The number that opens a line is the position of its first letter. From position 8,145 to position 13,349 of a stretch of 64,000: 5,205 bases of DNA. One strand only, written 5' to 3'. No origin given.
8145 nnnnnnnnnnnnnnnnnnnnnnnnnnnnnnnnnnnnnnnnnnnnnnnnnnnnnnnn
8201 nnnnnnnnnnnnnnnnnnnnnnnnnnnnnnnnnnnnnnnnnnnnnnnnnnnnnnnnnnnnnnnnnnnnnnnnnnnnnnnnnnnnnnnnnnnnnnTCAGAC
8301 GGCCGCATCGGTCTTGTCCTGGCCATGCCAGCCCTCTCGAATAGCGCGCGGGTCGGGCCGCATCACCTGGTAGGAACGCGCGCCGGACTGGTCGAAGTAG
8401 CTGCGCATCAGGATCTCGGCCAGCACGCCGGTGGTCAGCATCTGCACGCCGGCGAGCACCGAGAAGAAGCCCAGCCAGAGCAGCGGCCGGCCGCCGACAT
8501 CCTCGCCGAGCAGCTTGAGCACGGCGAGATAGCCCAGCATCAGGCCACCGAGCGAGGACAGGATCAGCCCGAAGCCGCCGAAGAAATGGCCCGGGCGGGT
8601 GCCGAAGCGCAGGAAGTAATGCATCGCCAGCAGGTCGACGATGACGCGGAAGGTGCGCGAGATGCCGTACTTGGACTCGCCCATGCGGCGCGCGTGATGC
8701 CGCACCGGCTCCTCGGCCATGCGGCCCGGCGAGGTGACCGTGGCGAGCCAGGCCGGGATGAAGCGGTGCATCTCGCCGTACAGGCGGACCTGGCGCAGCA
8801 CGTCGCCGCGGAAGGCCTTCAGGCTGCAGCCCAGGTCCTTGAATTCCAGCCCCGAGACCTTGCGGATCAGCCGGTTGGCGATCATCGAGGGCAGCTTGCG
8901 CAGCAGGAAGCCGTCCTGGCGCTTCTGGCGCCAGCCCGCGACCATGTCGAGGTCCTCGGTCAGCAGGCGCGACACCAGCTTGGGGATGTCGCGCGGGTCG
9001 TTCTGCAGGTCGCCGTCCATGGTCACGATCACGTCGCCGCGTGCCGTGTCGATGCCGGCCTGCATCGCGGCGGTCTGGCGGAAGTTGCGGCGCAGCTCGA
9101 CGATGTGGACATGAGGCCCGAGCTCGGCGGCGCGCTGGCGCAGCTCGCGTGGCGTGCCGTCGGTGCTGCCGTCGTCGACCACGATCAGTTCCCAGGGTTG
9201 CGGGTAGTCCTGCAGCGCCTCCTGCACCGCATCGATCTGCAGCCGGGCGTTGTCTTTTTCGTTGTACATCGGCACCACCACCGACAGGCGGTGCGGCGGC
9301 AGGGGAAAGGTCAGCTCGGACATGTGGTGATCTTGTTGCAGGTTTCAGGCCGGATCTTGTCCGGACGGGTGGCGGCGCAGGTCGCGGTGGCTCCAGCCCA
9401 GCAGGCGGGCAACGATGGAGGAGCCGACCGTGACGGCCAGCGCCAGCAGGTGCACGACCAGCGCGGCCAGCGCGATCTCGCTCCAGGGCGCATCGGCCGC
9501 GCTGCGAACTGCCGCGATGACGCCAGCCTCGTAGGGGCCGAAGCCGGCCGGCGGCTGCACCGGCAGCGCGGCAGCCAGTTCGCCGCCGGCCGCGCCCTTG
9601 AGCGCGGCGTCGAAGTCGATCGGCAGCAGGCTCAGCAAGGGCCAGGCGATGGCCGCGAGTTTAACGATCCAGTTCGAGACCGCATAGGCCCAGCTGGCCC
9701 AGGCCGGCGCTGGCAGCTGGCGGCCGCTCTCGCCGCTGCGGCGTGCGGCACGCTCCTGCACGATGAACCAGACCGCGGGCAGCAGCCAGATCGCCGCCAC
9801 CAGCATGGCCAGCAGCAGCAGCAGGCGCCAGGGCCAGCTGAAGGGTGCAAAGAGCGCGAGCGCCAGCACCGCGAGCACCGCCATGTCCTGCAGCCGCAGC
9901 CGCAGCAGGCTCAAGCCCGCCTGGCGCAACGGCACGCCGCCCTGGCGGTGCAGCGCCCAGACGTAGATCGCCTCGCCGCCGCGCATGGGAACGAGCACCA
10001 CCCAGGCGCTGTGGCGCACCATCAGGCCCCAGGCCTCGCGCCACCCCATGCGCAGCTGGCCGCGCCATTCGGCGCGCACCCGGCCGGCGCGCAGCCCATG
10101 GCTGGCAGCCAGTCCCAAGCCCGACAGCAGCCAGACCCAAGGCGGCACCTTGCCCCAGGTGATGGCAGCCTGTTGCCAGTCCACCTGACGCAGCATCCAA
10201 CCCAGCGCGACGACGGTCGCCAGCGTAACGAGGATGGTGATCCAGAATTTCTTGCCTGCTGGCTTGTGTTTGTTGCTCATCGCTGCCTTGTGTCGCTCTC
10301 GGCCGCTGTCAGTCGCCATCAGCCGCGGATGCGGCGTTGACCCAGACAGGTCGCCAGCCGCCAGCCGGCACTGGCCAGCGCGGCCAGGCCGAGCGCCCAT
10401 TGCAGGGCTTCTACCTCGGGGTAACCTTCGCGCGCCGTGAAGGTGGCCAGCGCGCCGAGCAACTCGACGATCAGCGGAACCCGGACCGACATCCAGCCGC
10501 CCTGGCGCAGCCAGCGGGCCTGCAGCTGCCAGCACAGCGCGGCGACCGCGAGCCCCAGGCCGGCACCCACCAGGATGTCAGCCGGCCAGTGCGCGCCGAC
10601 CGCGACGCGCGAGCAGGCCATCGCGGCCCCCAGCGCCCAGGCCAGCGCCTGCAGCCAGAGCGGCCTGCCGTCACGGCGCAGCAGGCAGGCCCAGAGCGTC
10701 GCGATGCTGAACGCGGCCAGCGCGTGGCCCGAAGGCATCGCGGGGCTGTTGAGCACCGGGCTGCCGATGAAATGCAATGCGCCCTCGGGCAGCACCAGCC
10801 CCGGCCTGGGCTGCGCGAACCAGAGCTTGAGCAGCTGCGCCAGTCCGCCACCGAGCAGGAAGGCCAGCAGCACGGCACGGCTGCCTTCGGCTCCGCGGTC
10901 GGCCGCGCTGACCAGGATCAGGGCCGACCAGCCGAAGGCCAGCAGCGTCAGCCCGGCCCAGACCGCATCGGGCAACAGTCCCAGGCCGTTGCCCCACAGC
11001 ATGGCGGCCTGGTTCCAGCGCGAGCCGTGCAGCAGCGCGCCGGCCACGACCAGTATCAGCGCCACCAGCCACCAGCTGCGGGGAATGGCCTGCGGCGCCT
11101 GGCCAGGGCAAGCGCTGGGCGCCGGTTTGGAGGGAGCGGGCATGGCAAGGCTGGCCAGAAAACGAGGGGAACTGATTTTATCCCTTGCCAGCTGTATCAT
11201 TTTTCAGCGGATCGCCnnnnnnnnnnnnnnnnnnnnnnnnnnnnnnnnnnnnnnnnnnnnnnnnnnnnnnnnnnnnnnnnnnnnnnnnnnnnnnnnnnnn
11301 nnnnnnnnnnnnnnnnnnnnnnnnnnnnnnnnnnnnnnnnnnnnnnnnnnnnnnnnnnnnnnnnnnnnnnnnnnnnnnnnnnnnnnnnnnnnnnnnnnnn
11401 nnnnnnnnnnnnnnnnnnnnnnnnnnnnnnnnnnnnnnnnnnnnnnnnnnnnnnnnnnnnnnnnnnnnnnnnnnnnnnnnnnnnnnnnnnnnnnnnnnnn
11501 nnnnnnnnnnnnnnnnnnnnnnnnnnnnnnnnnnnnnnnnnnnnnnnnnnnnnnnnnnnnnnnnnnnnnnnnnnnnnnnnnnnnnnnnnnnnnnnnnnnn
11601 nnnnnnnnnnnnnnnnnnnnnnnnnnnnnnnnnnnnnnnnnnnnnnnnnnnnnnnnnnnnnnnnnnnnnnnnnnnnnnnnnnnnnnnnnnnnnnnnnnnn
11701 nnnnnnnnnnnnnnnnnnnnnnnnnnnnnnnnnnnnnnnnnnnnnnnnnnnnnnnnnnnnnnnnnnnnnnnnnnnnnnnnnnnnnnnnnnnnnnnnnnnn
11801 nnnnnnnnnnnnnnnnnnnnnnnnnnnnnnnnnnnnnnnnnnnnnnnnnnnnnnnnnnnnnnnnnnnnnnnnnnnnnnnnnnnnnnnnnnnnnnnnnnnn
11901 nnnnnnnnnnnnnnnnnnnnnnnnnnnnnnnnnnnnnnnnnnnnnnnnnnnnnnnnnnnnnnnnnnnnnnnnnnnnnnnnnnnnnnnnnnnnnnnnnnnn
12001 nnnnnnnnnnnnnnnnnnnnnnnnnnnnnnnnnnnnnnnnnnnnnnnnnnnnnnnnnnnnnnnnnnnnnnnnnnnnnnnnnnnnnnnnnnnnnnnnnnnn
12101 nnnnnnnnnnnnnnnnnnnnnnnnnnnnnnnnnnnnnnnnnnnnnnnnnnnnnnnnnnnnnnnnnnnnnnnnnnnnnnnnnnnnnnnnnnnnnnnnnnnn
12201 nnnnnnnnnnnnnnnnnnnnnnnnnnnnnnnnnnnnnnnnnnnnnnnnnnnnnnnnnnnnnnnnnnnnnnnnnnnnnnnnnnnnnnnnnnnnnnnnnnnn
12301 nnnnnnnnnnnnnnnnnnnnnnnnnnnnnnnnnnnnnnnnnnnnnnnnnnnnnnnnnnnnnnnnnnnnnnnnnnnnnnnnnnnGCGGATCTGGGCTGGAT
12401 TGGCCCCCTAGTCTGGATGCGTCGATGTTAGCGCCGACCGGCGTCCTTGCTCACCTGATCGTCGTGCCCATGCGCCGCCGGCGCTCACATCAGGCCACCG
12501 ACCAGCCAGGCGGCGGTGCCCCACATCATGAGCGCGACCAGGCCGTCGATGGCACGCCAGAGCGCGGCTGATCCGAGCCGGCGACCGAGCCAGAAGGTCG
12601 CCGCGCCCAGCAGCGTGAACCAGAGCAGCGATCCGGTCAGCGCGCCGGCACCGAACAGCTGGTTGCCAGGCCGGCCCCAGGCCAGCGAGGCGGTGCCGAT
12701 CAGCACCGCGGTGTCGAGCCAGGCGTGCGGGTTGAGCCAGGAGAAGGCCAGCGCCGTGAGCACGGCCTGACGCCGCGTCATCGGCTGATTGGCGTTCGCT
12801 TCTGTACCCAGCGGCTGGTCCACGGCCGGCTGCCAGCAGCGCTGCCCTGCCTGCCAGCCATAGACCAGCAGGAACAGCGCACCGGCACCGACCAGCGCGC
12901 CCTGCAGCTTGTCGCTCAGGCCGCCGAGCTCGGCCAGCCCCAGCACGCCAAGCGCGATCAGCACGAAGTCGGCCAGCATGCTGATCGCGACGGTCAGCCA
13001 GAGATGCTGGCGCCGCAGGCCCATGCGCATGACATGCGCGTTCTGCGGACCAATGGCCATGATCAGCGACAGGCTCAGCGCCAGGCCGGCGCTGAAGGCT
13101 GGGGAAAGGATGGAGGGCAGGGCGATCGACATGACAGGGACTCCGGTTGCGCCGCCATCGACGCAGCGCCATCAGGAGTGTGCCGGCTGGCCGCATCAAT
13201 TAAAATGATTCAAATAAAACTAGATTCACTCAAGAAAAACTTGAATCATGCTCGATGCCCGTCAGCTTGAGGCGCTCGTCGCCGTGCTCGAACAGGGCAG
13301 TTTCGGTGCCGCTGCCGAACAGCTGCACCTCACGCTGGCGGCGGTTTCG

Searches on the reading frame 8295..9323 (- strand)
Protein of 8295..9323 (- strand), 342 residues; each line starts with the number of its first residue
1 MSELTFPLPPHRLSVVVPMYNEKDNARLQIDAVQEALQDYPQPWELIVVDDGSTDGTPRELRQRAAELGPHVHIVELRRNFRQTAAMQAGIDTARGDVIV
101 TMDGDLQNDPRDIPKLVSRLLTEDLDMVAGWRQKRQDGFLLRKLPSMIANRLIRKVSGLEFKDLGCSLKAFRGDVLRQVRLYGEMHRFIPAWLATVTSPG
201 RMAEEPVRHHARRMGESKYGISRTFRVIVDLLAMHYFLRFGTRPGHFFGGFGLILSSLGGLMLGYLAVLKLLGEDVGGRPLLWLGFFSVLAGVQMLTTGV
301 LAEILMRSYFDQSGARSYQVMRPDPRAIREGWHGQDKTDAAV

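Call 3: search_protein_families(library=pfam, proteins=[window:8295-9323:-], max_evalue=0.001)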
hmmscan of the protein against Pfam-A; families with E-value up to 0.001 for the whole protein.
window:8295-9323:- (342 aa): 3 families
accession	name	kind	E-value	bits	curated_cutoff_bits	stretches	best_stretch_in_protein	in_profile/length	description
PF00535.33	Glycos_transf_2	-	2.6e-33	115.8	23.3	1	14-178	1-166/168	Glycosyl transferase family 2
PF13641.12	Glyco_tranf_2_3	-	3.7e-08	34.1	27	1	11-133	1-124/230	Glycosyltransferase like family 2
PF10111.15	Glyco_tranf_2_2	-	1.5e-06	28.3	27.3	1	14-107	1-93/276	Glycosyltransferase like family 2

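Call 4: search_protein_families(library=ncbifam, proteins=[window:8295-9323:-], max_evalue=0.001)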
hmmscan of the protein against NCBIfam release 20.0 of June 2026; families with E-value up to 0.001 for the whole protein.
window:8295-9323:- (342 aa): 23 families
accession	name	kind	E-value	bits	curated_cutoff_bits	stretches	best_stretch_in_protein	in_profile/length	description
NF007986.1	PRK10714.1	equivalog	8.8e-48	162.9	529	1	11-318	6-306/316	undecaprenyl-phosphate 4-deoxy-4-formamido-L-arabinose transferase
NF047588.1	GlcsyltransPgfSStrep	equivalog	1.3e-28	100.1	500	1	12-313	2-295/308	glycosyltransferase PgfS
TIGR04182.1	glyco_TIGR04182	equivalog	2.1e-17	63.4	325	1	14-308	3-285/293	S-layer glycoprotein N-glycosyltransferase AglJ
NF058614.1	PPMAGASynPpgS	equivalog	1.4e-15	57.3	370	1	15-207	4-194/226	polyprenyl-phospho-N-acetylgalactosaminyl synthase PpgS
TIGR03937.1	PgaC_IcaA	equivalog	1e-14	54.3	422.3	1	12-122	46-152/407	poly-beta-1,6-N-acetyl-D-glucosamine synthase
NF010496.0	PRK13915.1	equivalog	2.8e-13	49.6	262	1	11-128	31-151/307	glucosyl-3-phosphoglycerate synthase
NF041875.1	EPS_EpsD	equivalog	1.5e-12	47.6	370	1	13-111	1-95/325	exopolysaccharide biosynthesis glycosyltransferase EpsD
NF007482.0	PRK10073.1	equivalog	7.8e-12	44.8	423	1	12-128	7-118/334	glycosyltransferase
NF047683.1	TeichurnBiosyTuaG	equivalog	2.8e-11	43.5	400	1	12-125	7-116/252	teichuronic acid biosynthesis protein TuaG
TIGR03965.1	mycofact_glyco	equivalog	3.3e-11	42.7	280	1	11-130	74-189/467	mycofactocin biosynthesis glycosyltransferase MftF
TIGR04283.1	glyco_like_mftF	equivalog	1.4e-10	41.1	182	1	13-135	1-111/221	TIGR04283 family arsenosugar biosynthesis glycosyltransferase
NF053739.1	GlytfEpsEBac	equivalog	2e-10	40.1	450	1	12-124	2-111/265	glycosyltransferase EpsE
TIGR04242.1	nodulat_NodC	equivalog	7.2e-10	38.4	550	1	12-130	49-166/395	chitooligosaccharide synthase NodC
TIGR03469.1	HpnB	hypoth_equivalog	1.2e-09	37.7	379.25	1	13-129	46-169/386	hopene-associated glycosyltransferase HpnB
NF038302.1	EPS_HpsE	equivalog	2.2e-06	26.9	300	1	13-106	3-97/307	hormogonium polysaccharide biosynthesis glycosyltransferase HpsE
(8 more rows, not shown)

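Call 14: search_solved_structures(query=window:8295-9323:-, max_evalue=0.00001)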
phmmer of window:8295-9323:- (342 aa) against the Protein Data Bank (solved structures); distinct sequences matched with E-value up to 0.00001: 16.
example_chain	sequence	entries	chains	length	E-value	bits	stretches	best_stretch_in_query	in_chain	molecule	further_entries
9bhc_C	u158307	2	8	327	2.3e-44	155.3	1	9-320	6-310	Undecaprenyl-phosphate 4-deoxy-4-formamido-L-arabinose transferase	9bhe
8vxh_A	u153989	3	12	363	2.8e-44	155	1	9-320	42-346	Undecaprenyl-phosphate 4-deoxy-4-formamido-L-arabinose transferase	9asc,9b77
9hwj_A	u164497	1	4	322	1.3e-42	149.5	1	9-324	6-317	Undecaprenyl-phosphate 4-deoxy-4-formamido-L-arabinose transferase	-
5eke_A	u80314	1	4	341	2e-24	89.7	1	12-314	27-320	Uncharacterized glycosyltransferase sll0501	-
5ekp_C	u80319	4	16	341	2.4e-24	89.4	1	12-314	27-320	Uncharacterized glycosyltransferase sll0501 | Glycosyltransferase sll0501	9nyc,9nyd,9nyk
9nye_A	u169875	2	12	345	2.5e-24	89.4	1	12-314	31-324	Glycosyltransferase sll0501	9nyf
5mlz_A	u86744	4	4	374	2.3e-13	53.3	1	12-219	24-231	Dolichol monophosphate mannose synthase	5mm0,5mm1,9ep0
6yv7_B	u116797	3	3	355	5.9e-09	38.8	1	11-112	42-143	Glycosyl transferase, family 2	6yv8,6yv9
6yv7_A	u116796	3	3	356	6e-09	38.8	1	11-112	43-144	Glycosyl transferase, family 2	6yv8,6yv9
7pdo_A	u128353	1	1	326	1.6e-07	34.2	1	10-133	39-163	Glucosyl-3-phosphoglycerate synthase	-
7p5l_A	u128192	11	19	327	1.6e-07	34.1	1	10-133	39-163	Glucosyl-3-phosphoglycerate synthase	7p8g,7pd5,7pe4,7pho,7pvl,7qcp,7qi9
3ckj_A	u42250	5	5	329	9.6e-07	31.6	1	10-124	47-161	Putative uncharacterized protein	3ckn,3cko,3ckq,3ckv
2z87_A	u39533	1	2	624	3.9e-06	29.6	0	13-113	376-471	Chondroitin synthase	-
2z86_A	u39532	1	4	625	3.9e-06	29.6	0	13-113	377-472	Chondroitin synthase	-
4y6n_A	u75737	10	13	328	9.3e-06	28.3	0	11-131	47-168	Glucosyl-3-phosphoglycerate synthase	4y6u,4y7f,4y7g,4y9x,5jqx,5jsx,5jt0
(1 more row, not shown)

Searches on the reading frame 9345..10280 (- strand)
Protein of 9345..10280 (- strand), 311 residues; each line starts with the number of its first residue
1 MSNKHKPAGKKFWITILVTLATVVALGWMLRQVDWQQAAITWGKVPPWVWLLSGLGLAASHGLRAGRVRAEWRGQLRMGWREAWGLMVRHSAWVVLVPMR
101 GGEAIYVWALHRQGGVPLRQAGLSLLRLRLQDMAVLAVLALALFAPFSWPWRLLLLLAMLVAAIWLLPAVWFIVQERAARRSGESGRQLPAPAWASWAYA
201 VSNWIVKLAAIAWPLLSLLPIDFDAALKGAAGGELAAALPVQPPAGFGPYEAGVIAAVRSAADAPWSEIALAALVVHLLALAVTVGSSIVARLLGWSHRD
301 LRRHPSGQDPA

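Call 50: search_protein_families(library=ncbifam, proteins=[window:9345-10280:-], max_evalue=0.1)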
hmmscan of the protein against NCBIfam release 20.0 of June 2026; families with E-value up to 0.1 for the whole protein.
window:9345-10280:- (311 aa): 1 family
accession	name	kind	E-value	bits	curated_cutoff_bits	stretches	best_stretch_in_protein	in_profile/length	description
TIGR00374.1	TIGR00374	subfamily_domain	0.043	13.2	43.2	1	98-182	81-169/323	flippase-like domain-containing protein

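Call 51: search_protein_families(library=pfam, proteins=[window:9345-10280:-], max_evalue=0.1)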
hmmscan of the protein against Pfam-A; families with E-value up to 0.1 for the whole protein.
window:9345-10280:- (311 aa): 1 family
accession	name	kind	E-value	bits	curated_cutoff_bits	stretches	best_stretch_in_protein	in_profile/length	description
PF03706.18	LPG_synthase_TM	-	5.4e-13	49.5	33.4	1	16-285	5-299/302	Lysylphosphatidylglycerol synthase TM region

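Call 102: predict_structure(alignment_id=A3)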
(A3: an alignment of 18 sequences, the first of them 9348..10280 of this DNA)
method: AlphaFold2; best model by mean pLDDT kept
length: 311 residues; sequences in the alignment: 18
mean_pLDDT: 87.6   pTM: 0.85
mean pLDDT of the five models: 87.6, 86.7, 86.2, 86.0, 84.4
residues with pLDDT >= 90: 180; 70-90: 105; 50-70: 16; < 50: 10
segments of 3 or more residues with pLDDT < 50: 1-5, 308-311
pLDDT, mean of each block of 10 residues (from residue 1): 51 79 84 91 96 98 95 89 95 84 90 91 90 93 91 91 84 82 68 83 97 97 97 90 82 96 95 96 95 89 62 34
secondary structure, 60 per line:
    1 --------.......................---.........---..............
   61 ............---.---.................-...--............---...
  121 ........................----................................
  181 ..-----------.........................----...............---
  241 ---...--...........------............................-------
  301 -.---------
elements in order: H9-31 H35-43 H47-72 H80-96 H103-114 H118-144 H149-182 H194-218 H223-237 H249-259 H266-293

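Call 104: fold_search(model_id=the predicted structure, library=pdb)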
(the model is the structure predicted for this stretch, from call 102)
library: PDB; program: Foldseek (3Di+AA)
matches with E <= 10: 239; with E <= 0.001: 0
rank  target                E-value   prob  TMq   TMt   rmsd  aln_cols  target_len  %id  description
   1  7f47                  1.1e-03  1.00  0.51  0.22   8.4       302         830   20  Cryo-EM structure of Rhizobium etli MprF (released 2022-06-22)
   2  9goe_A                1.4e-03  1.00  0.55  0.25   7.1       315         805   22  Cryo-EM structure of the multiple peptide resistance factor (MprF) from Pseudomonas aeruginosa bound to a synthetic na (released 2025-03-12)
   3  7duw_A                1.6e-03  1.00  0.55  0.24   7.8       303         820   19  Cryo-EM structure of the multiple peptide resistance factor (MprF) loaded with two lysyl-phosphatidylglycerol molecule (released 2021-04-21)
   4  9j8q_A                3.7e-03  1.00  0.53  0.24   7.4       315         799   22  MprF from Pseudomonas aeruginosa in GDN micelle, C2 symmetry (released 2025-09-03)
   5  9j8s_A                6.2e-03  1.00  0.50  0.23   8.1       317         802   19  MprF from Pseudomonas aeruginosa in nanodisc, C2 symmetry (released 2025-09-03)
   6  6lvf_A                1.2e-02  1.00  0.51  0.23   9.1       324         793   18  Cryo-EM structure of the multiple peptide resistance factor (MprF) loaded with one lysyl-phosphatidylglycerol molecule (released 2021-02-03)
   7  8xq8                  3.5e-01  0.21  0.21  0.08  22.6       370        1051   13  Structure of the sea urchin spSLC9C1 in state-1 w/ cAMP protomer (released 2024-07-17)
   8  4hyj_B                3.9e-01  0.13  0.14  0.18  17.6       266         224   14  Crystal structure of Exiguobacterium sibiricum rhodopsin (released 2013-07-17)
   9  8xq5_A                4.9e-01  0.13  0.16  0.07  21.4       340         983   13  Structure of the sea urchin spSLC9C1 in state-3 w/o cAMP dimer (released 2025-01-15)
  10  8xpq_A                4.9e-01  0.13  0.18  0.07  21.4       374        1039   14  Structure of the sea urchin spSLC9C1 in state-2 w/o cAMP dimer (released 2024-07-17)
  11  9ghz                  5.1e-01  0.12  0.15  0.11  17.7       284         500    9  Cryo-EM structure of human SLC45A4 in lipid nanodiscs (released 2025-07-30)
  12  7p1k_A                5.3e-01  0.15  0.21  0.16  24.3       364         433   15  Cryo EM structure of bison NHA2 in nano disc structure (released 2022-01-26)
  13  5xat_C                6.1e-01  0.16  0.23  0.19  21.9       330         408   13  Structural insights into the elevator-like mechanism of the sodium/citrate symporter CitS (released 2017-06-14)
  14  9bfj                  6.7e-01  0.12  0.20  0.15  21.8       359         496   14  Cryo-EM structure of human CHT1 in the choline bound state (released 2024-11-06)
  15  4r8z_B                7.4e-01  0.08  0.13  0.17  18.8       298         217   13  Crystal Structure of PA4781 HD-GYP domain from Pseudomonas aeruginosa at 2.2A resolution showing a bi-metallic Ni ion  (released 2015-03-04)
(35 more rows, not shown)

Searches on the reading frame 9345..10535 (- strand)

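Call 3: search_protein_families(library=pfam, proteins=[window:9345-10535:-], max_evalue=0.001)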
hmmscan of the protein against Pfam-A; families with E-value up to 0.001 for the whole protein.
window:9345-10535:- (396 aa): 1 family
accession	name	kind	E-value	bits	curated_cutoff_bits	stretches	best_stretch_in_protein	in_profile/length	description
PF03706.18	LPG_synthase_TM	-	9.1e-13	48.8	33.4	1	101-370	5-299/302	Lysylphosphatidylglycerol synthase TM region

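Call 4: search_protein_families(library=ncbifam, proteins=[window:9345-10535:-], max_evalue=0.001)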
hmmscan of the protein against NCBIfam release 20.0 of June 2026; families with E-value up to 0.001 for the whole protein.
window:9345-10535:- (396 aa): 0 families

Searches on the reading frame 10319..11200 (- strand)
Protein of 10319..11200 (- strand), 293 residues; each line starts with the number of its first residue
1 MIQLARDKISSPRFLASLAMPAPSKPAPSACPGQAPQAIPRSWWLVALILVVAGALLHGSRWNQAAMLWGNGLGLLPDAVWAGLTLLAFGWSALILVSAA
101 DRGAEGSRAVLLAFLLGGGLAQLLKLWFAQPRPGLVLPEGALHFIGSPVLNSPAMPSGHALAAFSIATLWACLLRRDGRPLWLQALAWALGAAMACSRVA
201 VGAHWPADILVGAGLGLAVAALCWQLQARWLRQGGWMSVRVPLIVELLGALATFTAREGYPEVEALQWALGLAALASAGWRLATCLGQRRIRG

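Call 3: search_protein_families(library=pfam, proteins=[window:10319-11200:-], max_evalue=0.001)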
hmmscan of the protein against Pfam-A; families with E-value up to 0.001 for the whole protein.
window:10319-11200:- (293 aa): 2 families
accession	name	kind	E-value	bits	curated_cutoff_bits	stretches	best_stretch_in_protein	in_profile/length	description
PF01569.27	PAP2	-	8.3e-24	84.2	27.2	1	110-229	5-127/130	PAP2 superfamily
PF14378.12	PAP2_3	-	4.5e-06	27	27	1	154-222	126-190/190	PAP2 superfamily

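Call 4: search_protein_families(library=ncbifam, proteins=[window:10319-11200:-], max_evalue=0.001)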
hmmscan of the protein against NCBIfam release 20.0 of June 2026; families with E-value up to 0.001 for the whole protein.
window:10319-11200:- (293 aa): 3 families
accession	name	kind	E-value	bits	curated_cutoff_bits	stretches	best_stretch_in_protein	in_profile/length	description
NF047884.1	UdeprDiPSep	equivalog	7.6e-11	42.2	250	1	107-227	75-187/188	undecaprenyl-diphosphatase SepP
NF007975.0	PRK10699.1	equivalog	4.1e-06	26.4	261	1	154-232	158-235/254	phosphatidylglycerophosphatase B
NF008813.0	PRK11837.1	equivalog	2.9e-05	24.1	229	1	153-231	103-179/202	undecaprenyl-diphosphate phosphatase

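Call 11: search_solved_structures(query=window:10319-11200:-, max_evalue=0.01, show_alignments=2)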
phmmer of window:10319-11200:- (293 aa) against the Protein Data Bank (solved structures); distinct sequences matched with E-value up to 0.01: 1.
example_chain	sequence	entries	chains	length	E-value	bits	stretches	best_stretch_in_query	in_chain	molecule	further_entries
6ebu_A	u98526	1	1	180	9.6e-09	38.2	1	105-220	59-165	LpxE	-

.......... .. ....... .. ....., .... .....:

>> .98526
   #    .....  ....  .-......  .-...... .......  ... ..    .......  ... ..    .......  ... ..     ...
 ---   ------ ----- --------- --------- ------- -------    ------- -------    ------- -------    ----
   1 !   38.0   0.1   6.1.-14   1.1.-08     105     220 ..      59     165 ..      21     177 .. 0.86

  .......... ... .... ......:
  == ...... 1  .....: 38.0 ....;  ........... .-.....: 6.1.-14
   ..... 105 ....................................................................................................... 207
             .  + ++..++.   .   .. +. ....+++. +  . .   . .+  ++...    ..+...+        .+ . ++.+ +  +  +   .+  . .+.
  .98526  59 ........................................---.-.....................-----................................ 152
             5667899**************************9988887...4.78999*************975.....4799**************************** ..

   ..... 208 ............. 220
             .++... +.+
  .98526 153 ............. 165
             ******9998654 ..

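Call 108: search_protein_families(library=ncbifam, alignment_id=A5, max_evalue=0.001)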
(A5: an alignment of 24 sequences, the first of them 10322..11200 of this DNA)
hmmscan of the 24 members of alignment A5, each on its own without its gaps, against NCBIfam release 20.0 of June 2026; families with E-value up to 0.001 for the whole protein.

A. member 1, window:10322-11200:- (293 aa): 3 families
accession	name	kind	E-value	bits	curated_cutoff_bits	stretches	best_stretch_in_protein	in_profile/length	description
NF047884.1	UdeprDiPSep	equivalog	7.6e-11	42.2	250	1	107-227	75-187/188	undecaprenyl-diphosphatase SepP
NF007975.0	PRK10699.1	equivalog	4.1e-06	26.4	261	1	154-232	158-235/254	phosphatidylglycerophosphatase B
NF008813.0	PRK11837.1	equivalog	2.9e-05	24.1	229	1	153-231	103-179/202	undecaprenyl-diphosphate phosphatase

B. families by the number of members that match (of 24 scanned): 5 families
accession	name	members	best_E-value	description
NF047884.1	UdeprDiPSep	24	5e-18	undecaprenyl-diphosphatase SepP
NF007975.0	PRK10699.1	22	1.7e-10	phosphatidylglycerophosphatase B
NF008813.0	PRK11837.1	20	1.9e-10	undecaprenyl-diphosphate phosphatase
NF007159.0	PRK09597.1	7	9.9e-06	lipid A 1-phosphatase LpxE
NF045654.1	APhasePhoC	3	4.4e-05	acid phosphatase PhoC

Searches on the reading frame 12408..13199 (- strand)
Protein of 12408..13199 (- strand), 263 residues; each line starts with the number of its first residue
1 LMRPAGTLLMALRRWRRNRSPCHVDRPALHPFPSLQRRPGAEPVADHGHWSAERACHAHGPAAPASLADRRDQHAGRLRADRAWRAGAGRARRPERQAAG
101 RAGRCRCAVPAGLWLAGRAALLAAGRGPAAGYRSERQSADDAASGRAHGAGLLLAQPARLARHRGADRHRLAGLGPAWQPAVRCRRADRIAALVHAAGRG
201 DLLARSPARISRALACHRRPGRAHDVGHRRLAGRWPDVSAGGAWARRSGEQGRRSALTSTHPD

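Call 3: search_protein_families(library=pfam, proteins=[window:12408-13199:-], max_evalue=0.001)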
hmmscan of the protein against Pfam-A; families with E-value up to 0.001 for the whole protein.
window:12408-13199:- (263 aa): 0 families

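Call 4: search_protein_families(library=ncbifam, proteins=[window:12408-13199:-], max_evalue=0.001)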
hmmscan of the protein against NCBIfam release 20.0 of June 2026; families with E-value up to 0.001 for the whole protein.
window:12408-13199:- (263 aa): 0 families

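Call 15: search_protein_families(library=pfam, proteins=[window:12485-13132:-])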
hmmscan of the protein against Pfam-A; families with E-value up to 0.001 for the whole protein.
window:12485-13132:- (215 aa): 1 family
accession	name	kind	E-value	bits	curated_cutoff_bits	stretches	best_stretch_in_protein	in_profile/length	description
PF01810.24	LysE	-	6.3e-28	98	25.6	1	21-210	1-189/193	LysE type translocator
